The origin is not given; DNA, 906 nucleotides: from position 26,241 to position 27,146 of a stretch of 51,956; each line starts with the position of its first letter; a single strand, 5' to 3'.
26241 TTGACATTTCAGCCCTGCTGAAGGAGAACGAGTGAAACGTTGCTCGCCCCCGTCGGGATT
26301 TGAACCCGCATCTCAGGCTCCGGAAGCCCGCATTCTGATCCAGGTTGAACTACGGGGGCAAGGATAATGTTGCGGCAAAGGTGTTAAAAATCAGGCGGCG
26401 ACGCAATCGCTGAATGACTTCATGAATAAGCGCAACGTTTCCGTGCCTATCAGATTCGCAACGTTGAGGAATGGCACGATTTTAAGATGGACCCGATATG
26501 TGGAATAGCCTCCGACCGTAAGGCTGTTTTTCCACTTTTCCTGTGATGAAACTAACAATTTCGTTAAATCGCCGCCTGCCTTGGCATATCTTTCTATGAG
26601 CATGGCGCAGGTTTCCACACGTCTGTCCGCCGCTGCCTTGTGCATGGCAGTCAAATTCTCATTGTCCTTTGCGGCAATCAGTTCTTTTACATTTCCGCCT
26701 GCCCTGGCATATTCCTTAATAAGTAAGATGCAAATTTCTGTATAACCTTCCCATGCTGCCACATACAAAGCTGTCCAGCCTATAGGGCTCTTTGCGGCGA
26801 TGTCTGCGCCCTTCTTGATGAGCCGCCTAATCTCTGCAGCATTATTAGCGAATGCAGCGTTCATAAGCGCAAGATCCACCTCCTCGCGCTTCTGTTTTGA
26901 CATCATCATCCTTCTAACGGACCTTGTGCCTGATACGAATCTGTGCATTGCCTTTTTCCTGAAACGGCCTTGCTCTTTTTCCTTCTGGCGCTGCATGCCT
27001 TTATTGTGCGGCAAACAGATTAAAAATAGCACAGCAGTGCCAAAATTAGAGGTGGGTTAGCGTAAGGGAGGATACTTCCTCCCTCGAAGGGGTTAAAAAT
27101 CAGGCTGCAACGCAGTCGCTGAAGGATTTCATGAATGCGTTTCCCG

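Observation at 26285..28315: Three tandem ankyrin-repeat genes bracketed by two near-identical tRNA-Arg genes, all on the same promoter module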

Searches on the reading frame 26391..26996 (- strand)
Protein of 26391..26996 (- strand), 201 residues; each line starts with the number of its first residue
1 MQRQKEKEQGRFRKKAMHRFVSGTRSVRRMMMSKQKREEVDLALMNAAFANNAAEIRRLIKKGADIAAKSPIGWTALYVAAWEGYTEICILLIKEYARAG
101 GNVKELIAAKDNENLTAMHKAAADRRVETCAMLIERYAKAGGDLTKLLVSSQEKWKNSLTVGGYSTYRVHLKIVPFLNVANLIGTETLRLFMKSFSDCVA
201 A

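Call 4: search_protein_families(library=pfam, proteins=[window:26391-26996:-], max_evalue=0.1)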
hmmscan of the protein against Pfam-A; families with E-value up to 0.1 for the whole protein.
window:26391-26996:- (201 aa): 5 families
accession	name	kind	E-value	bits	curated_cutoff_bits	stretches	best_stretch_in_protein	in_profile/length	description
PF12796.13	Ank_2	-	3.6e-13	50.3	27.3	2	40-96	29-83/90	Ankyrin repeats (3 copies)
PF13637.12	Ank_4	-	5.3e-11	42.9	22.7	1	46-93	3-50/50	Ankyrin repeats (many copies)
PF00023.36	Ank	-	3e-09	37.1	21.1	1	73-95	2-24/33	Ankyrin repeat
PF13606.12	Ank_3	-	1.9e-06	28.1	22.3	0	43-67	5-29/30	Ankyrin repeat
PF13857.12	Ank_5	-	7.4e-05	23.5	27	1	42-77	18-53/56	Ankyrin repeats (many copies)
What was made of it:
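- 26391..26996 (-): ank1 CDS (201 aa). Pfam Ank_2 50.3 bits (call 4).
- Checked: The three ORFs, ank1 26391-26996, ank2 27100-27576 and ank3 27607-28080/28086, all exceed the Pfam gathering scores for Ank_2, Ank_4 and Ank (call 4).
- Ankyrin calls: call 4.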

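Call 13: find_homologous_proteins(query=A2)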
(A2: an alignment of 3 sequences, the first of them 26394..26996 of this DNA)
Query A2 (3 sequences) (201 aa, profile of the alignment): 118 proteins with E <= 0.001 among 5931 candidates.
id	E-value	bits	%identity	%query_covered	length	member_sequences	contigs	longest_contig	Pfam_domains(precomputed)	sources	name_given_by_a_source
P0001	4.9e-80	285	100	100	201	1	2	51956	PF13606.13,PF12796.14,PF00023.37,PF13637.13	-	-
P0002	5.0e-78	279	42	100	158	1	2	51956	PF12796.14,PF00023.37,PF13637.13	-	-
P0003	9.4e-76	271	41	52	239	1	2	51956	PF12796.14,PF13637.13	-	-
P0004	4.0e-71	256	34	99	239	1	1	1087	PF13606.13,PF13857.13,PF12796.14,PF00023.37,PF13637.13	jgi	jgi:ankyrin repeat protein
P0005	3.4e-68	247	38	79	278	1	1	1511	PF13606.13,PF12796.14,PF00023.37,PF13637.13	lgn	-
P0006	4.3e-66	240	76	100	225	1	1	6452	PF13606.13,PF13857.13,PF12796.14,PF00023.37,PF13637.13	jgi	jgi:hypothetical protein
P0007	1.4e-65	238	33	86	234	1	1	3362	PF13606.13,PF13857.13,PF12796.14,PF00023.37,PF13637.13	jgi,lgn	jgi:ankyrin repeat protein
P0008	1.5e-65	238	41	82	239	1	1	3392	PF13606.13,PF13857.13,PF12796.14,PF00023.37,PF13637.13,PF24521.3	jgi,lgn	jgi:ankyrin repeat protein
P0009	1.9e-65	238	31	100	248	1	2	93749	PF13606.13,PF13857.13,PF12796.14,PF00023.37,PF13637.13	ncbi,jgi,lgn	jgi:ankyrin repeat protein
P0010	6.1e-65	236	40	81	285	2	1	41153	PF13606.13,PF12796.14,PF00023.37,PF13637.13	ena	-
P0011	3.1e-63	230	31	99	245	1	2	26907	PF13606.13,PF13857.13,PF12796.14,PF00023.37,PF13637.13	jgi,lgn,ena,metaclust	metaclust:\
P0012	3.6e-63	230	40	79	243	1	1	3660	PF13606.13,PF13857.13,PF12796.14,PF00023.37,PF13637.13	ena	-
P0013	2.7e-60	221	35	91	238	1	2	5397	PF13606.13,PF12796.14,PF00023.37,PF13637.13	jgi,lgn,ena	-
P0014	3.8e-57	211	43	58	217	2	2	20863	PF13606.13,PF13857.13,PF12796.14,PF00023.37,PF13637.13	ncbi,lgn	-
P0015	7.3e-57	210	35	86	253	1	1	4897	PF13606.13,PF13857.13,PF12796.14,PF00023.37,PF13637.13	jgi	jgi:ankyrin repeat protein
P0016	3.5e-56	207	40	100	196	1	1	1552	PF13606.13,PF13857.13,PF12796.14,PF00023.37,PF13637.13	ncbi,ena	-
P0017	1.1e-55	206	39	93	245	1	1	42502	PF13606.13,PF12796.14,PF00023.37,PF13637.13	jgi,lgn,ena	-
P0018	8.8e-54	200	30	100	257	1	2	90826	PF13606.13,PF13857.13,PF12796.14,PF00023.37,PF13637.13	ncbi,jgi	jgi:ankyrin repeat protein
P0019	6.3e-52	194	39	99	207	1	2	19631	PF13606.13,PF12796.14,PF00023.37,PF13637.13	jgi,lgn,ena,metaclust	metaclust:\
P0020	6.9e-52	194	32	90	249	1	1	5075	PF13606.13,PF12796.14,PF00023.37,PF13637.13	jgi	jgi:ankyrin repeat protein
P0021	5.2e-51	191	38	86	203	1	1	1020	PF13857.13,PF12796.14,PF00023.37,PF13637.13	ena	-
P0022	6.0e-51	190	38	99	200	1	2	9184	PF12796.14,PF00023.37,PF13637.13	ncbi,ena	-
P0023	3.2e-50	188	46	63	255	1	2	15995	PF13606.13,PF13857.13,PF12796.14,PF00023.37,PF13637.13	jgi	jgi:ankyrin repeat protein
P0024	2.6e-49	185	40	95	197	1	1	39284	PF13606.13,PF13857.13,PF12796.14,PF00023.37,PF13637.13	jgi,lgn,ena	-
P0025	7.4e-49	184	40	86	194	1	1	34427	PF13857.13,PF12796.14,PF00023.37,PF13637.13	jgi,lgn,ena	-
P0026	1.6e-48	183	41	72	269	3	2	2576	PF12796.14,PF00023.37,PF13637.13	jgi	jgi:ankyrin repeat protein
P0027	2.0e-48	182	48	59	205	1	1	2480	PF13606.13,PF13857.13,PF12796.14,PF00023.37,PF13637.13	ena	-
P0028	3.3e-46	175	40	88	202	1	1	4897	PF12796.14,PF00023.37,PF13637.13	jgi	jgi:ankyrin repeat protein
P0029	2.0e-45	173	36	79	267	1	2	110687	PF13606.13,PF13857.13,PF12796.14,PF00023.37,PF13637.13,PF24521.3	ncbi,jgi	jgi:ankyrin repeat protein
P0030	9.1e-45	170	34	95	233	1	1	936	PF13606.13,PF13857.13,PF12796.14,PF00023.37,PF13637.13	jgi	jgi:serine/threonine-protein phosphatase 6 regulatory ankyrin repeat subunit A/serine/threonine-prot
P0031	1.2e-44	170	37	99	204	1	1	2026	PF13606.13,PF12796.14,PF00023.37,PF13637.13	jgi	jgi:ankyrin repeat protein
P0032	9.0e-44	167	35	95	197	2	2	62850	PF13606.13,PF13857.13,PF12796.14,PF00023.37,PF13637.13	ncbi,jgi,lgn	jgi:hypothetical protein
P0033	1.3e-43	167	35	99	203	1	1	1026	PF13606.13,PF12796.14,PF00023.37,PF13637.13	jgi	jgi:ankyrin repeat protein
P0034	2.0e-43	166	38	99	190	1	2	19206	PF12796.14,PF00023.37,PF13637.13,PF24521.3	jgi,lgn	jgi:ankyrin repeat protein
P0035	3.5e-43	165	33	73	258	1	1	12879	PF13606.13,PF12796.14,PF00023.37,PF13637.13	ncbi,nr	ncbi:MAG: ankyrin repeat domain-containing protein [Candidatus Micrarchaeota archaeon]|nr:ankyrin re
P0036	1.2e-42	164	38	78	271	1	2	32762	PF13606.13,PF13857.13,PF12796.14,PF00023.37,PF13637.13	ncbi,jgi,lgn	jgi:ankyrin repeat protein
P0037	1.9e-42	163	34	100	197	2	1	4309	PF13606.13,PF12796.14,PF00023.37,PF13637.13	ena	-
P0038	4.7e-42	162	34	100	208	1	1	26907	PF13606.13,PF13857.13,PF12796.14,PF00023.37,PF13637.13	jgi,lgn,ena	-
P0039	6.3e-41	158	35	94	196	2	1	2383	PF12796.14,PF00023.37,PF13637.13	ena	-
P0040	2.6e-40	156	50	50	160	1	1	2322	PF12796.14,PF00023.37,PF13637.13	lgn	-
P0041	5.3e-39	152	37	100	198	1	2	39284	PF13606.13,PF13857.13,PF12796.14,PF00023.37,PF13637.13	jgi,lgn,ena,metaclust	metaclust:\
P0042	4.7e-37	145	31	86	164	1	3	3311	PF12796.14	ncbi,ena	-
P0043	6.5e-37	145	36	84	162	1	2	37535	PF13606.13,PF12796.14,PF00023.37,PF13637.13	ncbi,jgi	jgi:ankyrin repeat protein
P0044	6.9e-37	145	50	38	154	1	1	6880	PF12796.14,PF00023.37,PF13637.13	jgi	jgi:ankyrin repeat protein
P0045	6.9e-36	141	37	83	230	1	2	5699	PF12796.14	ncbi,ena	-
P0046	8.0e-36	141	35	99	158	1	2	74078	PF13606.13,PF13857.13,PF12796.14,PF00023.37,PF13637.13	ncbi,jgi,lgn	jgi:ankyrin repeat protein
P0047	8.2e-36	141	44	61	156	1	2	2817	PF12796.14,PF00023.37,PF13637.13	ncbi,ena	-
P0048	4.5e-35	139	38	57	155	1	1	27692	PF13606.13,PF12796.14,PF00023.37,PF13637.13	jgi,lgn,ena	-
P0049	7.3e-34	135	33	86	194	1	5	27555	PF13606.13,PF13857.13,PF12796.14,PF00023.37,PF13637.13,PF24521.3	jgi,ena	jgi:ankyrin repeat protein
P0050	3.8e-32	129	33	84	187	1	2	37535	PF13606.13,PF13857.13,PF12796.14,PF00023.37,PF13637.13,PF24521.3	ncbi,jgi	jgi:ankyrin repeat protein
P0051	1.1e-31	128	32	100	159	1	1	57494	PF12796.14,PF00023.37,PF13637.13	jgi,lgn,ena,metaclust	metaclust:\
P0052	8.5e-31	125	37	45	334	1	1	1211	PF13606.13,PF13857.13,PF12796.14,PF00023.37,PF13637.13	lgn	-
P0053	3.9e-30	123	42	53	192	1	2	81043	PF13606.13,PF13857.13,PF12796.14,PF00023.37,PF13637.13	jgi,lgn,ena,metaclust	metaclust:\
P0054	8.3e-30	122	38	66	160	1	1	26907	PF12796.14,PF00023.37,PF13637.13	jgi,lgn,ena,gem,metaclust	metaclust:\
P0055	1.1e-28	118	47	40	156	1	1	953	PF12796.14,PF00023.37,PF13637.13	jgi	jgi:ankyrin repeat protein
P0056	1.4e-28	118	38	45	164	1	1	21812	PF13606.13,PF13857.13,PF12796.14,PF00023.37,PF13637.13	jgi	jgi:ankyrin repeat protein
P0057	2.1e-27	114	39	48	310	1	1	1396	PF13606.13,PF13857.13,PF23745.2,PF12796.14,PF00023.37,PF13637.13,PF24521.3,PF26344.1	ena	-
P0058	1.7e-26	111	51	45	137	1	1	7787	PF13606.13,PF12796.14,PF00023.37,PF13637.13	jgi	jgi:ankyrin repeat protein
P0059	3.2e-26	110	32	60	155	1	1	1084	PF12796.14,PF00023.37,PF13637.13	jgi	jgi:hypothetical protein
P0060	2.6e-25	107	44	40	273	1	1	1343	PF13606.13,PF13857.13,PF23745.2,PF12796.14,PF00023.37,PF13637.13,PF24521.3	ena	-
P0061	2.9e-23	100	31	65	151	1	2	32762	PF13606.13,PF12796.14,PF00023.37,PF13637.13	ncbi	-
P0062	6.4e-23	99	37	50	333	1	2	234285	PF13606.13,PF13857.13,PF23745.2,PF12796.14,PF00023.37,PF13637.13,PF24521.3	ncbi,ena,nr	ncbi:ankyrin repeat domain-containing protein [Candidatus Micrarchaeota archaeon]|nr:ankyrin repeat 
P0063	6.6e-22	96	27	73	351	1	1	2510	PF13606.13,PF13857.13,PF12796.14,PF00023.37,PF13637.13,PF24521.3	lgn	-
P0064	3.3e-21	94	27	46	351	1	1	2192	PF13606.13,PF13857.13,PF12796.14,PF00023.37,PF13637.13,PF24521.3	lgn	-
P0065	2.0e-18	85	37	59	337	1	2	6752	PF13606.13,PF13857.13,PF12796.14,PF00023.37,PF13637.13,PF24521.3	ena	-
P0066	6.4e-18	83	32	47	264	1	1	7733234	PF13606.13,PF13857.13,PF12796.14,PF00023.37,PF13637.13,PF24521.3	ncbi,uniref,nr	ncbi:putative ankyrin repeat protein RF_0381 [Saccostrea echinata]|uniref:putative ankyrin repeat pr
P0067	2.5e-17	81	38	36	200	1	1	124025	PF13606.13,PF13857.13,PF12796.14,PF00023.37,PF13637.13,PF24521.3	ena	-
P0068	1.9e-15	75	26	71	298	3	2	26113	PF13606.13,PF13857.13,PF23745.2,PF12796.14,PF00023.37,PF13637.13,PF24521.3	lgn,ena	-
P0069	3.4e-15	74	28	66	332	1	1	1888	PF13606.13,PF13857.13,PF12796.14,PF00023.37,PF13637.13,PF24521.3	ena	-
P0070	3.5e-14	71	34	49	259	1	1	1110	PF13606.13,PF13857.13,PF23745.2,PF12796.14,PF00023.37,PF13637.13,PF24521.3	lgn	-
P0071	7.9e-14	70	43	25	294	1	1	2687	PF13606.13,PF13857.13,PF23745.2,PF12796.14,PF00023.37,PF13637.13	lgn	-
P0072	9.8e-14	69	50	15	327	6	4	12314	PF13606.13,PF13857.13,PF28177.1,PF23745.2,PF12796.14,PF00023.37,PF13637.13,PF24407.3,PF24521.3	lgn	-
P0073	6.6e-13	67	40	44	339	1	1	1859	PF13606.13,PF13857.13,PF12796.14,PF00023.37,PF13637.13,PF24521.3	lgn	-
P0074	1.2e-12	66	41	46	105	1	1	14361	PF13606.13,PF13857.13,PF12796.14,PF00023.37,PF13637.13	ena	-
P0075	7.0e-12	63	37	31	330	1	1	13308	PF13606.13,PF13857.13,PF28177.1,PF12796.14,PF00023.37,PF13637.13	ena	-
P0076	3.9e-11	61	47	15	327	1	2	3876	PF13606.13,PF13857.13,PF28177.1,PF23745.2,PF12796.14,PF00023.37,PF13637.13,PF24521.3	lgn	-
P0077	7.1e-11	60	31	56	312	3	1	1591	PF13606.13,PF13857.13,PF28177.1,PF23745.2,PF12796.14,PF00023.37,PF13637.13,PF07282.19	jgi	-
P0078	1.8e-10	59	33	47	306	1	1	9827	PF13606.13,PF13857.13,PF12796.14,PF00023.37,PF13637.13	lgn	-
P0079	3.1e-10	58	47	27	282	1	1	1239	PF13606.13,PF13857.13,PF23745.2,PF12796.14,PF00023.37,PF13637.13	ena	-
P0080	4.7e-10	57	41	29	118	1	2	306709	PF00023.37,PF13637.13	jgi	jgi:hypothetical protein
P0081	5.7e-10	57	35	35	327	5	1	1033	PF13606.13,PF13857.13,PF23745.2,PF12796.14,PF00023.37,PF13637.13,PF24521.3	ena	-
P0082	9.9e-10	56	38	19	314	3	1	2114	PF13606.13,PF13857.13,PF23745.2,PF12796.14,PF00023.37,PF13637.13,PF24521.3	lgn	-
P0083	1.6e-9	56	34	47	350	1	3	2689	PF13606.13,PF13857.13,PF12796.14,PF00023.37,PF13637.13,PF24521.3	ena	-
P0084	2.1e-9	55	35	30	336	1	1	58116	PF13606.13,PF13857.13,PF23745.2,PF12796.14,PF00023.37,PF13637.13,PF24521.3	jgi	jgi:ankyrin repeat protein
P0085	3.2e-9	55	32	22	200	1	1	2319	PF13606.13,PF13857.13,PF12796.14,PF00023.37,PF13637.13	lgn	-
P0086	5.6e-9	54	30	51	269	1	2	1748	PF13606.13,PF13857.13,PF23745.2,PF12796.14,PF00023.37,PF13637.13,PF24521.3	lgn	-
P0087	2.6e-8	52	34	53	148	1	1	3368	PF13606.13,PF13857.13,PF12796.14,PF00023.37,PF13637.13,PF24521.3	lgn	-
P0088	6.4e-8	51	30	42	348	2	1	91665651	PF13606.13,PF13857.13,PF23745.2,PF12796.14,PF00023.37,PF13637.13,PF24521.3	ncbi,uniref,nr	ncbi:fibronectin type 3 and ankyrin repeat domains 1 protein-like isoform X2 [Gigantopelta aegis]|un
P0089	1.1e-7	50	37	43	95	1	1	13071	PF13606.13,PF13857.13,PF12796.14,PF00023.37,PF13637.13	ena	-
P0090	2.5e-7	49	39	30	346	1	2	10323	PF13606.13,PF13857.13,PF12796.14,PF00023.37,PF13637.13,PF24521.3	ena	-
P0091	2.8e-7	48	33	53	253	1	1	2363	PF14559.13,PF13606.13,PF13857.13,PF13424.13,PF12796.14,PF00023.37,PF13432.13,PF13637.13,PF24521.3,PF07719.24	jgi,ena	-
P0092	3.4e-7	48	46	12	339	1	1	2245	PF13606.13,PF13857.13,PF28177.1,PF23745.2,PF12796.14,PF00023.37,PF13637.13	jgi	jgi:ankyrin repeat protein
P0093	5.3e-7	48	48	26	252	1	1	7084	PF13606.13,PF13857.13,PF23745.2,PF12796.14,PF00023.37,PF13637.13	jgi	-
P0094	5.5e-7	47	30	46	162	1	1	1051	PF13606.13,PF13857.13,PF12796.14,PF00023.37,PF13637.13,PF24521.3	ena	-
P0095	5.7e-7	47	25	50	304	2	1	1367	PF13606.13,PF13857.13,PF12796.14,PF00023.37,PF13637.13,PF24521.3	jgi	jgi:ankyrin repeat protein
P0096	6.7e-7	47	31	40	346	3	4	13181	PF13414.13,PF13606.13,PF13857.13,PF00515.35,PF12796.14,PF00023.37,PF13637.13,PF07719.24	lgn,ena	-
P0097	1.1e-6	47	37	27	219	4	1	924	PF13606.13,PF13857.13,PF12796.14,PF00023.37,PF13637.13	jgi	jgi:ankyrin repeat protein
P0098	1.6e-6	46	30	52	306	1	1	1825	PF13606.13,PF13857.13,PF12796.14,PF00023.37,PF13637.13,PF24521.3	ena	-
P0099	1.7e-6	46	25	50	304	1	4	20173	PF13606.13,PF13857.13,PF12796.14,PF00023.37,PF13637.13,PF24521.3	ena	-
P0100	3.3e-6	45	32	31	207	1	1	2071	PF13606.13,PF13857.13,PF12796.14,PF00023.37,PF13637.13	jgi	-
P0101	3.3e-6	45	33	34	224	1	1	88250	PF13606.13,PF13857.13,PF23745.2,PF12796.14,PF00023.37,PF13637.13,PF24521.3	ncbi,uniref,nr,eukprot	ncbi:Ankyrin repeat domain-containing protein [Tetrabaena socialis]|uniref:Ankyrin repeat domain-con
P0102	5.1e-6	44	40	31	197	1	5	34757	PF13606.13,PF13857.13,PF12796.14,PF00023.37,PF13637.13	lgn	-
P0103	9.4e-6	43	25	46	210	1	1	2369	PF13606.13,PF13857.13,PF23745.2,PF12796.14,PF00023.37,PF13637.13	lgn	-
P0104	1.2e-5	43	45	11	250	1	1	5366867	PF13606.13,PF13857.13,PF12796.14,PF00023.37,PF13637.13,PF24521.3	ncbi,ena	-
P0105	1.2e-5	43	24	40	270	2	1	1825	PF13606.13,PF13857.13,PF12796.14,PF00023.37,PF13637.13,PF24521.3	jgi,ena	-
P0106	1.2e-5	43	36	30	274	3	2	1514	PF13606.13,PF13857.13,PF12796.14,PF00023.37,PF13637.13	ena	-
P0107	1.2e-5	43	38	45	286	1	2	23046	PF13606.13,PF13857.13,PF23745.2,PF12796.14,PF00023.37,PF13637.13,PF24521.3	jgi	-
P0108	2.1e-5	42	26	44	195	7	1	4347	PF13606.13,PF13857.13,PF12796.14,PF00023.37,PF13637.13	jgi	-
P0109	2.6e-5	42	27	71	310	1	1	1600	PF13606.13,PF13857.13,PF12796.14,PF00023.37,PF13637.13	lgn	-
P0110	2.6e-5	42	37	45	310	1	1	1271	PF13606.13,PF13857.13,PF23745.2,PF12796.14,PF00023.37,PF13637.13,PF24521.3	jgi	jgi:ankyrin repeat protein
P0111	2.7e-5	42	41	22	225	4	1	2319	PF13606.13,PF13857.13,PF12796.14,PF00023.37,PF13637.13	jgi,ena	-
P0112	3.3e-5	42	32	58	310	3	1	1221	PF13606.13,PF13857.13,PF12796.14,PF00023.37,PF13637.13,PF24521.3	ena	-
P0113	4.5e-5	41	40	31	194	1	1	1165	PF13606.13,PF13857.13,PF12796.14,PF00023.37,PF13637.13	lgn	-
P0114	6.8e-5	41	30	65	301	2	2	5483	PF13606.13,PF13857.13,PF12796.14,PF00023.37,PF13637.13,PF24521.3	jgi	jgi:uncharacterized protein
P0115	2.2e-4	39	28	63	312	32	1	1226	PF13606.13,PF13857.13,PF12796.14,PF00023.37,PF13637.13,PF24521.3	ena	-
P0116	4.6e-4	38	30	57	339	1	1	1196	PF13606.13,PF13857.13,PF12796.14,PF00023.37,PF13637.13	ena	-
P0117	4.8e-4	38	30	49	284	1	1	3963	PF13606.13,PF13857.13,PF12796.14,PF00023.37,PF13637.13,PF24521.3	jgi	-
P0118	7.3e-4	37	-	-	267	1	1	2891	PF13606.13,PF13857.13,PF12796.14,PF00023.37,PF13637.13,PF24521.3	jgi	jgi:hypothetical protein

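Call 18: find_related_loci(query=A2, collection=genome_contigs, flank=8000)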
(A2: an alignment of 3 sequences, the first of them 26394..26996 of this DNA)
Query A2 (201 aa) in genome_contigs; peptide patterns used: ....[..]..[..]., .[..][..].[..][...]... (x = any residue, [..] = any of these).
276 stretches matched a pattern; 26 encode a relative of the query (tblastn E <= 1e-3); 26 distinct loci.
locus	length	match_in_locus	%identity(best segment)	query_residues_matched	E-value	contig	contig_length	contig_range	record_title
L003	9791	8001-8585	37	1-200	2e-35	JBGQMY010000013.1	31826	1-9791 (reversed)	MAG: Candidatus Micrarchaeia archaeon isolate OBJ2_061818_130_7 k141_1573700_length_31826_cov_9.9938, whole genome shotg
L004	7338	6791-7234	45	2-149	4e-34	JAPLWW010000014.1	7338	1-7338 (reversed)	MAG: Candidatus Micrarchaeota archaeon isolate LacPavin_0920_SED3_MAG_46_9 LacPavin_0920_SED3_scaffold_1900980, whole ge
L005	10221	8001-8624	34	1-200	9e-34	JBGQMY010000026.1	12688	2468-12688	MAG: Candidatus Micrarchaeia archaeon isolate OBJ2_061818_130_7 k141_1009349_length_12688_cov_9.0000, whole genome shotg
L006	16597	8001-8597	38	1-200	6e-33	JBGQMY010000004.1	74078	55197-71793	MAG: Candidatus Micrarchaeia archaeon isolate OBJ2_061818_130_7 k141_615900_length_74078_cov_9.0035, whole genome shotgu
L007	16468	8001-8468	35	2-200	3e-27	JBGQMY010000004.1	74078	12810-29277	MAG: Candidatus Micrarchaeia archaeon isolate OBJ2_061818_130_7 k141_615900_length_74078_cov_9.0035, whole genome shotgu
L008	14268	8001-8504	38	4-159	2e-26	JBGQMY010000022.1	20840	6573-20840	MAG: Candidatus Micrarchaeia archaeon isolate OBJ2_061818_130_7 k141_1171960_length_20840_cov_9.9974, whole genome shotg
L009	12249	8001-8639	31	32-199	2e-26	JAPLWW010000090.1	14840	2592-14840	MAG: Candidatus Micrarchaeota archaeon isolate LacPavin_0920_SED3_MAG_46_9 LacPavin_0920_SED3_scaffold_1447505, whole ge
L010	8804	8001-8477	36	44-201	9e-26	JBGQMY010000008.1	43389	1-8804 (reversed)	MAG: Candidatus Micrarchaeia archaeon isolate OBJ2_061818_130_7 k141_366294_length_43389_cov_10.0000, whole genome shotg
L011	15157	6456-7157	35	13-198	9e-24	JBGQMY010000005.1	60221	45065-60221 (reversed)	MAG: Candidatus Micrarchaeia archaeon isolate OBJ2_061818_130_7 k141_468437_length_60221_cov_10.0000, whole genome shotg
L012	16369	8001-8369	37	59-177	2e-21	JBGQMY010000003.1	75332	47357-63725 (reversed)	MAG: Candidatus Micrarchaeia archaeon isolate OBJ2_061818_130_7 k141_607758_length_75332_cov_10.0078, whole genome shotg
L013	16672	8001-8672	45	29-201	5e-19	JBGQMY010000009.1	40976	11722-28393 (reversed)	MAG: Candidatus Micrarchaeia archaeon isolate OBJ2_061818_130_7 k141_867027_length_40976_cov_9.0000, whole genome shotgu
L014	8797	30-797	32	41-161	4e-8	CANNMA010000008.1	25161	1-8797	MAG: bacterium isolate ZH-3nov15-92 genome assembly, contig: ZH-3nov15-C1825, whole genome shotgun sequence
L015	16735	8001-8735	34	43-194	1e-8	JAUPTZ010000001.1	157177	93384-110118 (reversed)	MAG: Candidatus Dependentiae bacterium isolate erpe_2018_sw_6hr_WHONDRS-SW48-000087_B_bin.4 scaffold_843653, whole genom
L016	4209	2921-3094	34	38-95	3e-7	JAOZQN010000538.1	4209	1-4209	MAG: Bacteroidales bacterium isolate GMC5.concoct.141 GMC5_8013_length_4209_cov_12.279008, whole genome shotgun sequence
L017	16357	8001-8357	37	44-141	2e-6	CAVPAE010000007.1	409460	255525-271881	MAG: uncultured Gammaproteobacteria bacterium isolate MFD09964.bin.1.155 genome assembly, contig: contig_2355, whole gen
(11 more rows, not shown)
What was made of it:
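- Source names: Candidatus Micrarchaeota / Micrarchaeia (calls 13, 18).
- Tried and rejected: It was repeated with the 3-sequence alignment (call 18).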

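Call 30: find_encoding_contigs(protein=P0006, flank=7000)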
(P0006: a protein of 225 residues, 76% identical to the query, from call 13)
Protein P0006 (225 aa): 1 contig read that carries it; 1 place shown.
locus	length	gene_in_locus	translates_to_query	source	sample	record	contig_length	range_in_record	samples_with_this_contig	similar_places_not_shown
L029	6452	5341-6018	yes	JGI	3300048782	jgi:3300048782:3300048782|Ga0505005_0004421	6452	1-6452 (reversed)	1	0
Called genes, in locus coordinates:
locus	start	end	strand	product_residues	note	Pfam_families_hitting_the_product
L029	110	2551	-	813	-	PF00521:DNA_topoisoIV, PF03989:DNA_gyraseA_C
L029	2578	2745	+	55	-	-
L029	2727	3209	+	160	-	PF03946:Ribosomal_L11_N, PF00298:Ribosomal_L11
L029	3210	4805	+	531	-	-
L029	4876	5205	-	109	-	PF00736:EF1_GNE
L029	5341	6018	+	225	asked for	PF12796:Ank_2, PF13857:Ank_5 (faint), PF00023:Ank (faint), PF12796:Ank_2, PF13606:Ank_3 (faint), PF13637:Ank_4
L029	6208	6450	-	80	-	?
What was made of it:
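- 26391..26996 (-): Syntenic orthologue P0006 at 76% (calls 13, 30).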

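Call 31: find_encoding_contigs(protein=P0004, flank=3000)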
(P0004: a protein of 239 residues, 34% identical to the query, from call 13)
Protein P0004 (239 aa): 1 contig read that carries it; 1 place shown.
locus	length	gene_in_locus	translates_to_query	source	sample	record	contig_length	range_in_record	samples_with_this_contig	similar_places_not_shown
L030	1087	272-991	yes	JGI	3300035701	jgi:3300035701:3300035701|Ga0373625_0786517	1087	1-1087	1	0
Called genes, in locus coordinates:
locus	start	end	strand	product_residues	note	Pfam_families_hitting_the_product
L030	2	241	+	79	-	?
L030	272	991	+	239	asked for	PF13857:Ank_5 (faint), PF13606:Ank_3 (faint), PF00023:Ank (faint), PF12796:Ank_2, PF13637:Ank_4, PF12796:Ank_2 (weak)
